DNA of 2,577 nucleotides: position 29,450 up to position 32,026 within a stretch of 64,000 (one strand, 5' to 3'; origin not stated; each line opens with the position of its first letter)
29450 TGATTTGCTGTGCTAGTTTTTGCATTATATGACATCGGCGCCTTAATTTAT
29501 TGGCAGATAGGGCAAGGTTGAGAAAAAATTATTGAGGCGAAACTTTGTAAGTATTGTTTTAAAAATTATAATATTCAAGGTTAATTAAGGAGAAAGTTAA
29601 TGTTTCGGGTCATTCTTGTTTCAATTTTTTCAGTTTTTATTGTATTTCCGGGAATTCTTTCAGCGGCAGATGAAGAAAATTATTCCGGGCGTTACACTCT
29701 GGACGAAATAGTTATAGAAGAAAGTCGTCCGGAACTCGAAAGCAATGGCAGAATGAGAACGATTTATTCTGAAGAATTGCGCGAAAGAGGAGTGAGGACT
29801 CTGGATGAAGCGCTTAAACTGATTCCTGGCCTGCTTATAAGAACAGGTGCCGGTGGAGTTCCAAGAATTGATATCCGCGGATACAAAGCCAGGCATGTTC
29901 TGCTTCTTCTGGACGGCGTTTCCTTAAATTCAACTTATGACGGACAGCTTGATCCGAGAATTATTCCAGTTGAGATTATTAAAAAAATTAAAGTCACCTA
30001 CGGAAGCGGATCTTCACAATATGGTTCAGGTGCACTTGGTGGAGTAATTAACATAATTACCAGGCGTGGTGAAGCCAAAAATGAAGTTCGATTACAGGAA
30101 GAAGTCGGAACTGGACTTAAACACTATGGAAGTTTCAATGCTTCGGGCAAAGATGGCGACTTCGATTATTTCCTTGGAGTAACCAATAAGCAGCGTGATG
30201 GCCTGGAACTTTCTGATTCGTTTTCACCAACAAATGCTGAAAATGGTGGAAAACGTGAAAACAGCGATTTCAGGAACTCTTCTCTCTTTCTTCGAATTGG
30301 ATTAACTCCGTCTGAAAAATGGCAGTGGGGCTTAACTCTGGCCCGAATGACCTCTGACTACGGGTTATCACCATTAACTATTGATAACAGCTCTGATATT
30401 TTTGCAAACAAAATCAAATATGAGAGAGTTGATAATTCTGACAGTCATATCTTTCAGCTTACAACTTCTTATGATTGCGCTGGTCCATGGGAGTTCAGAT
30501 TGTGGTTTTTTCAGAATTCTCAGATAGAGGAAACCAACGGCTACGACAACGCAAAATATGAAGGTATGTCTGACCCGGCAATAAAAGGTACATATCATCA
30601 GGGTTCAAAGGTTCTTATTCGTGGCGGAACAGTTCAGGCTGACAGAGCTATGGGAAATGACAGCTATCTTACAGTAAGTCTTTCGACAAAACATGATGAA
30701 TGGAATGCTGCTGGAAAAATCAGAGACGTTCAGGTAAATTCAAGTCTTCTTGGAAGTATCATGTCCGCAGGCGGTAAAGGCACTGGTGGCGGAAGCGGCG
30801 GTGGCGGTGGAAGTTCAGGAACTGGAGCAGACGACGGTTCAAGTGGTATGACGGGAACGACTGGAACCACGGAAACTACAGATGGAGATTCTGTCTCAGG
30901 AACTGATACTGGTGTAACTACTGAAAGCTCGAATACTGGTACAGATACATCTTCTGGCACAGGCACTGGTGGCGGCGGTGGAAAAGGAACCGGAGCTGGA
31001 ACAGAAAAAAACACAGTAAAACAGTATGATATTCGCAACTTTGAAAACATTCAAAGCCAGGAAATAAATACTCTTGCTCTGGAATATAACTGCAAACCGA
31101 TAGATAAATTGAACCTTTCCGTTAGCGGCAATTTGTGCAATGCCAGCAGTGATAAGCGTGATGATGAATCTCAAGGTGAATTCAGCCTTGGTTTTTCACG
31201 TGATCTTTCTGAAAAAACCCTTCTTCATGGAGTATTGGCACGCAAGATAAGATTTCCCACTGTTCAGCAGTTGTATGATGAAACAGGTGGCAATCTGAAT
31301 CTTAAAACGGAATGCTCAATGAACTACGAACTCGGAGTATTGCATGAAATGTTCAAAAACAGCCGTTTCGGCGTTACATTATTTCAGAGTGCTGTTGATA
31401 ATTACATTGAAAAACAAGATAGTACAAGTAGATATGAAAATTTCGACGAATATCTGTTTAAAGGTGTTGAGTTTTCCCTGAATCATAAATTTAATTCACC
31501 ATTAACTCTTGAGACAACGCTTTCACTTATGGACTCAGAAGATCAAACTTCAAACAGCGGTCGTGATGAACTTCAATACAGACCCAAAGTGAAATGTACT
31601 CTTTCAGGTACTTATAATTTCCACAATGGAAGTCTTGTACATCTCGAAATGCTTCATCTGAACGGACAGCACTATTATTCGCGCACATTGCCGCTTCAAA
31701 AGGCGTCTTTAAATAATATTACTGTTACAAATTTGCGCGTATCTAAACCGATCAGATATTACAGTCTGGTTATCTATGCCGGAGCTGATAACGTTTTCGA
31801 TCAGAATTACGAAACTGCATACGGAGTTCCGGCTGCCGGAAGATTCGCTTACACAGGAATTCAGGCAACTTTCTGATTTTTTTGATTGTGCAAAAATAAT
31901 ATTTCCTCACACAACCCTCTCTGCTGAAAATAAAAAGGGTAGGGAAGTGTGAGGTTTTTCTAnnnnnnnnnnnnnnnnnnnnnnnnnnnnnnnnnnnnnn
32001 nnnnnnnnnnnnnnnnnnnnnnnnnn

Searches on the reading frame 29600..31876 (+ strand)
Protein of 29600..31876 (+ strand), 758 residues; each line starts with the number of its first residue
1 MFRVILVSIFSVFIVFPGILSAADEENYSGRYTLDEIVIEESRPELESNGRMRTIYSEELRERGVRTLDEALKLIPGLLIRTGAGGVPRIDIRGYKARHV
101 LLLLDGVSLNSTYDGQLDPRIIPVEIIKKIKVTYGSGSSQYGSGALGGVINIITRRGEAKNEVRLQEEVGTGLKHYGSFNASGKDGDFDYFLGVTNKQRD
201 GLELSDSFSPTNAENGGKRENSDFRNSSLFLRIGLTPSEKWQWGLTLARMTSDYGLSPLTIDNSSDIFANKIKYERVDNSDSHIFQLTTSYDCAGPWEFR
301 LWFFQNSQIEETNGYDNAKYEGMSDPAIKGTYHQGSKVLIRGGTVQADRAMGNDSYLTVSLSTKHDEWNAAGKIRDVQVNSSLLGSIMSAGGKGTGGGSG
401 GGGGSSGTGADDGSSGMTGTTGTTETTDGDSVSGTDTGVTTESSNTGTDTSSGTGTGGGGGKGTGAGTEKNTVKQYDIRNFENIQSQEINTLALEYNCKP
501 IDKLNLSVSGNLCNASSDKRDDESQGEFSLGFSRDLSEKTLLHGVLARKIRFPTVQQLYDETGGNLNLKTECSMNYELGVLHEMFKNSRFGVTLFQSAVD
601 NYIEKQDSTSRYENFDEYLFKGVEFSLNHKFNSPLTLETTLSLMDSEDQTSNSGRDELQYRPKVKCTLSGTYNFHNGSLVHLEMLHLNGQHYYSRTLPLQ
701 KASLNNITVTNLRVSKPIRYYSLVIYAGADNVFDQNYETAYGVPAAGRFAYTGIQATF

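Call 27: search_protein_families(library=ncbifam, proteins=[window:29600-31876:+], max_evalue=0.00001)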
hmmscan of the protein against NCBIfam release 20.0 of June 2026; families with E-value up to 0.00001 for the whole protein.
window:29600-31876:+ (758 aa): 20 families
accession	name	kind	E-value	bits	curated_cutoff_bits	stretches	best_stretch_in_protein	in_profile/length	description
TIGR01779.1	TonB-B12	equivalog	9.1e-48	163.2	599.7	2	34-254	28-249/614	TonB-dependent vitamin B12 receptor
NF007926.1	PRK10641.1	equivalog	8.2e-39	133.6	836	2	64-185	60-180/617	TonB-dependent vitamin B12 receptor BtuB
TIGR01785.1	TonB-hemin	subfamily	2e-36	125.7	316.85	2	47-225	17-193/677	TonB-dependent heme/hemoglobin receptor family protein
TIGR01786.1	TonB-hemlactrns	subfamily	6.8e-33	114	323.75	1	52-751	25-700/719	TonB-dependent hemoglobin/transferrin/lactoferrin family receptor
NF010010.0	PRK13483.1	equivalog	3e-23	81.7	927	1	52-241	54-244/660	ligand-gated channel protein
NF010038.0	PRK13513.1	equivalog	4.4e-22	78.4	942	1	54-168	58-178/659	ligand-gated channel protein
NF049944.1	TonB_dep_PUIUD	equivalog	5.6e-20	71.2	850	2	564-750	488-678/686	TonB-dependent receptor, PUIUD motif-type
NF049946.1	TonB_dep_CU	exception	7.1e-19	67.6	700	2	563-754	486-678/683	TonB-dependent receptor, CU motif-type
NF007478.2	PRK10064.1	equivalog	7.8e-16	57.5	745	1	52-183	51-192/663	catecholate siderophore receptor CirA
NF010012.0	PRK13486.1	equivalog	6.4e-15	54.6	924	1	54-189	48-187/696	TonB-dependent receptor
NF010011.0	PRK13484.1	equivalog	8.1e-15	54.1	1197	1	52-249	51-249/682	IreA family TonB-dependent siderophore receptor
NF010048.1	PRK13524.1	subfamily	1.3e-14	53.7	493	1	28-162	34-183/744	FepA family TonB-dependent siderophore receptor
NF053590.1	TonB_dep_TOL0244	equivalog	1.4e-14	53.6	645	1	55-176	35-161/604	TOL_0244 family TonB-dependent receptor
NF010051.0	PRK13528.1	subfamily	5.1e-12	44.8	583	1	83-161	89-178/727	FepA family TonB-dependent siderophore receptor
NF049947.1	TonB_dep_PCPU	exception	8.1e-12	44.1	800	1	5-216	7-229/685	TonB-dependent receptor, PCPU motif-type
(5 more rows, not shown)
